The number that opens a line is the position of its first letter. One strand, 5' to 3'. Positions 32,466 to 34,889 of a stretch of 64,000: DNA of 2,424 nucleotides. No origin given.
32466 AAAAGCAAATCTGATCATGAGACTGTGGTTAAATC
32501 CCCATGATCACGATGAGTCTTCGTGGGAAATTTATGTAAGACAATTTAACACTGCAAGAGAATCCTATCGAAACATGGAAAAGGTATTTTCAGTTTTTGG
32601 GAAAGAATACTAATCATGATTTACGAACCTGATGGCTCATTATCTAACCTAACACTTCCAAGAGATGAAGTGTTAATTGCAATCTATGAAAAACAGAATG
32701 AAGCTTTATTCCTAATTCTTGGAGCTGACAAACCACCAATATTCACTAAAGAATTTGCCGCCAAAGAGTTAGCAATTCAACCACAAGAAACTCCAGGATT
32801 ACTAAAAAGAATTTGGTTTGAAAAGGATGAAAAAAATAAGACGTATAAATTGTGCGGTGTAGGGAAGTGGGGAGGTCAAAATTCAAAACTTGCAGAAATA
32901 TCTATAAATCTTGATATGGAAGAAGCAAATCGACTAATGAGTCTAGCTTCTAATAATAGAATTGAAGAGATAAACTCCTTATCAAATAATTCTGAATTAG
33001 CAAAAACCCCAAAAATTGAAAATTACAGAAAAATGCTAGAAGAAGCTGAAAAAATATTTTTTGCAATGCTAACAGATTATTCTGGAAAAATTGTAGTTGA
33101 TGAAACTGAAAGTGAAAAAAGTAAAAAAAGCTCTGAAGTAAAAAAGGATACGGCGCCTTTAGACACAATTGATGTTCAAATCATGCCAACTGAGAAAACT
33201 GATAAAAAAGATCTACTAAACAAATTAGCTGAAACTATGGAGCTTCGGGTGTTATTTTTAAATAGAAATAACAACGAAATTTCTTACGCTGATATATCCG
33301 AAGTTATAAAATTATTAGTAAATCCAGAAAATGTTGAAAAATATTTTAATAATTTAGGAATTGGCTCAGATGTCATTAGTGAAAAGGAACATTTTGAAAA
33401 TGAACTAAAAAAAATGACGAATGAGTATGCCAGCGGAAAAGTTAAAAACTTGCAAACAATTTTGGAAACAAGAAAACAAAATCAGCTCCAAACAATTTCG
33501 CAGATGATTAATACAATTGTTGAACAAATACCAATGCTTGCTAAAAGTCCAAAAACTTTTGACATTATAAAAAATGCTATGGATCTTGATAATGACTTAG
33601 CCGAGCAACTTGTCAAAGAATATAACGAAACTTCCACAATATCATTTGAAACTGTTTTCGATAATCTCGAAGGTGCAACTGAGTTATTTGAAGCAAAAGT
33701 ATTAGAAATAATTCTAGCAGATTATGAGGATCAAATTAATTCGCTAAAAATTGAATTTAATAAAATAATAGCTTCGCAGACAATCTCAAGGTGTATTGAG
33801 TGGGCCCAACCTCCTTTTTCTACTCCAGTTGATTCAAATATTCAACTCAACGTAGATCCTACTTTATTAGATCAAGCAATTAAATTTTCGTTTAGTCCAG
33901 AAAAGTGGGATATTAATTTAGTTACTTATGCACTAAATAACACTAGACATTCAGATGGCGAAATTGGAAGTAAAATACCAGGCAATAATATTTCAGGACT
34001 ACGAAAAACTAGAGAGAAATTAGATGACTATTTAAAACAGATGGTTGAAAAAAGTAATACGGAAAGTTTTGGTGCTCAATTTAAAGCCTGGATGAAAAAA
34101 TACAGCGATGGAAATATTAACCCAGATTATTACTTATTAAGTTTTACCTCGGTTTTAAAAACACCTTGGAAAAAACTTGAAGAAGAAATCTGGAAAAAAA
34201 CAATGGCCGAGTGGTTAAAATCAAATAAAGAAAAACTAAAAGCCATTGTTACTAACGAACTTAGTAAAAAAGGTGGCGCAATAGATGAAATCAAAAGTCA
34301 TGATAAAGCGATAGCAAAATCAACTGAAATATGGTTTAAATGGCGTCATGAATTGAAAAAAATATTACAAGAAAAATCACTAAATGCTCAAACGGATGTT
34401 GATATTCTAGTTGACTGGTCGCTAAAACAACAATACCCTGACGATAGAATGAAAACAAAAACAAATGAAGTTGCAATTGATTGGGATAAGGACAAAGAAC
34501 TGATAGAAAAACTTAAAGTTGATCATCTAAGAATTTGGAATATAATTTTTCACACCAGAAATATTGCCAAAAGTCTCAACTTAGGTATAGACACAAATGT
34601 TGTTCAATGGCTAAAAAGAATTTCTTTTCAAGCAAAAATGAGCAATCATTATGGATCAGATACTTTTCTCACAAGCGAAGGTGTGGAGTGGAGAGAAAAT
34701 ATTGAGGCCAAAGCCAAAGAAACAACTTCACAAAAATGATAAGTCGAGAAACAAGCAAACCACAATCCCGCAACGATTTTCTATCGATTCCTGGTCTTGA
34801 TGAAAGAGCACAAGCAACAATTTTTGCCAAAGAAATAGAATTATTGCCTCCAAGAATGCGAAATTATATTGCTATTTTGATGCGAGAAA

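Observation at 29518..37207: tRNA-Gly-adjacent operon of four large cytoplasmic proteins with no recognisable families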

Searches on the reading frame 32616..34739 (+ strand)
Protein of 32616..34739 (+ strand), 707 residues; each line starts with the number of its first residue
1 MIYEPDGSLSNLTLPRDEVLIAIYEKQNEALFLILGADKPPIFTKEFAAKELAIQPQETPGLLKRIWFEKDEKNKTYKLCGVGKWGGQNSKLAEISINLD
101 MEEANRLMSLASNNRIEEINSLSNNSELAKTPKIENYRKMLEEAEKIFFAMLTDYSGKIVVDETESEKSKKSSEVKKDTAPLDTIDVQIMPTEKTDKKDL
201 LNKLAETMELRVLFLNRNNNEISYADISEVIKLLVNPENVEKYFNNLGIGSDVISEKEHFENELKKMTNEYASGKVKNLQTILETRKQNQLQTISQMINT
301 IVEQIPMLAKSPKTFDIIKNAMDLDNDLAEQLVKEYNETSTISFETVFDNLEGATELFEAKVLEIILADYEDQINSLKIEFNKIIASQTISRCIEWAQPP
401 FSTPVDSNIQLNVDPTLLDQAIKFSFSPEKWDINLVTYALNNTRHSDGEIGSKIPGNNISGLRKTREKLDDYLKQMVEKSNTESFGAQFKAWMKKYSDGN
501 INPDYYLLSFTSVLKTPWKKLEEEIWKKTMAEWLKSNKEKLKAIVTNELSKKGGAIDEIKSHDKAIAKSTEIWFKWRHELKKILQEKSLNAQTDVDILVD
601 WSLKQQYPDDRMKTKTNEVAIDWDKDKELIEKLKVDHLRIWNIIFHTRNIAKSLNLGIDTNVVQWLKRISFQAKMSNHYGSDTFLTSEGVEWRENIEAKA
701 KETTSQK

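Call 4: search_protein_families(library=pfam, proteins=[window:32616-34739:+], max_evalue=1)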
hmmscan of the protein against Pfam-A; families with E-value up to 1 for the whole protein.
window:32616-34739:+ (707 aa): 1 family
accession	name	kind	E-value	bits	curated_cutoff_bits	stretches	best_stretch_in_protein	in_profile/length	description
PF18570.6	Nup54_57_C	-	0.01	15.8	25.6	1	366-383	7-24/29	NUP57/Nup54 C-terminal domain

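Call 5: search_protein_families(library=padloc, proteins=[window:32616-34739:+], max_evalue=1)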
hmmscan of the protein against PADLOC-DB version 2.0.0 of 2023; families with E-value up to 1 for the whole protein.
window:32616-34739:+ (707 aa): 1 family
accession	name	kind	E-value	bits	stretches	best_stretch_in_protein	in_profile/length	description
PDLC00996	Cas8g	-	0.45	8.2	0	541-614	65-135/282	"CRISPR-associated protein GSU0052/csb3, Dpsyc system"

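Call 6: search_protein_families(library=ncbifam, proteins=[window:32616-34739:+], max_evalue=1)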
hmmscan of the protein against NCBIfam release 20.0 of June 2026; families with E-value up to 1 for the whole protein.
window:32616-34739:+ (707 aa): 0 families

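Call 7: search_protein_families(library=phrogs, proteins=[window:32616-34739:+], max_evalue=1)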
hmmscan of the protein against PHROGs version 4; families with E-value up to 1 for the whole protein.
window:32616-34739:+ (707 aa): 3 families
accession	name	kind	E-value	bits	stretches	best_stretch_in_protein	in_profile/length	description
phrog_19037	-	unknown function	0.02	15.4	1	141-233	201-292/320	-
phrog_35426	-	unknown function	0.023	16.1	1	206-273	3-75/82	-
phrog_25804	-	unknown function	0.11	13.6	1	603-642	7-46/87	-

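Call 108: search_protein_families(library=padloc, proteins=[L003:8111-9910:-, L003:7362-8048:-, L006:8301-9908:-, L006:9956-10612:-, L006:1872-2948:+, L005:8889-11099:+, L005:4564-6246:+, L089:5145-6503:+, L089:6519-8243:+, L091:6099-8051:+], max_evalue=0.1)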
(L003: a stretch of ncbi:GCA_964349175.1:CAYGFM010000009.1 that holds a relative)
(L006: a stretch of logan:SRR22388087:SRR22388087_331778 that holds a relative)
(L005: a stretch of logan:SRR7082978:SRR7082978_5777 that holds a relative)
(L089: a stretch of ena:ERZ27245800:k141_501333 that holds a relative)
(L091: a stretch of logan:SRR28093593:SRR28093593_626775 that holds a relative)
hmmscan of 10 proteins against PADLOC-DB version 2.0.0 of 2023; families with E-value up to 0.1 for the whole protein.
L003:8111-9910:- (599 aa): 0 families

L003:7362-8048:- (228 aa): 0 families

L006:8301-9908:- (535 aa): 0 families

L006:9956-10612:- (218 aa): 0 families

L006:1872-2948:+ (358 aa): 0 families

L005:8889-11099:+ (736 aa): 1 family
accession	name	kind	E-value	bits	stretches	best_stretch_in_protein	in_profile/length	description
PDLC02099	Cas6_IIIh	-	0.03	11.7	1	307-351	186-229/313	-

L005:4564-6246:+ (560 aa): 0 families

L089:5145-6503:+ (452 aa): 0 families

L089:6519-8243:+ (574 aa): 0 families

L091:6099-8051:+ (650 aa): 0 families

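Call 109: search_protein_families(library=pfam, proteins=[L003:8111-9910:-, L003:7362-8048:-, L006:8301-9908:-, L006:9956-10612:-, L006:1872-2948:+, L005:8889-11099:+, L005:4564-6246:+, L089:5145-6503:+, L004:12966-14081:+, L091:6099-8051:+], max_evalue=0.1)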
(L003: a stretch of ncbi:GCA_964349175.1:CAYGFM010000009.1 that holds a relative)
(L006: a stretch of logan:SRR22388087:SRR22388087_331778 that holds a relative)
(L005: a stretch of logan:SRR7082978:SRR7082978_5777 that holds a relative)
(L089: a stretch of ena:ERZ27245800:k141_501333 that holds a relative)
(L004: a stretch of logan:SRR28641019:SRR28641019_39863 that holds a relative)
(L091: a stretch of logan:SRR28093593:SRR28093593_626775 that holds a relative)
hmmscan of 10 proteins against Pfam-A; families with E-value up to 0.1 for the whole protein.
L003:8111-9910:- (599 aa): 0 families

L003:7362-8048:- (228 aa): 0 families

L006:8301-9908:- (535 aa): 2 families
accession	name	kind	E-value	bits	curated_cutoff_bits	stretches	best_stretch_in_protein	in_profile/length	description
PF19743.5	ASTN1_2_fn3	-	0.016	15.9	24.3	1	184-242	15-72/123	ASTN1/2 Fn3 domain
PF14515.11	HOASN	-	0.049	14.5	25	0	82-144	9-72/93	Haem-oxygenase-associated N-terminal helices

L006:9956-10612:- (218 aa): 0 families

L006:1872-2948:+ (358 aa): 0 families

L005:8889-11099:+ (736 aa): 1 family
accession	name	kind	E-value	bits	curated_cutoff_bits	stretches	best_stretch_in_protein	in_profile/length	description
PF22642.1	MinC_N_1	-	0.0063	17.2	27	0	551-581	37-70/78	Cell-division inhibitor MinC, N-terminal domain-like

L005:4564-6246:+ (560 aa): 0 families

L089:5145-6503:+ (452 aa): 1 family
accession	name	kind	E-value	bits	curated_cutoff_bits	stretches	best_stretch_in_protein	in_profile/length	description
PF24430.1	DUF7553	-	0.013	16.4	27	1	187-220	25-58/85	Family of unknown function (DUF7553)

L004:12966-14081:+ (371 aa): 0 families

L091:6099-8051:+ (650 aa): 0 families
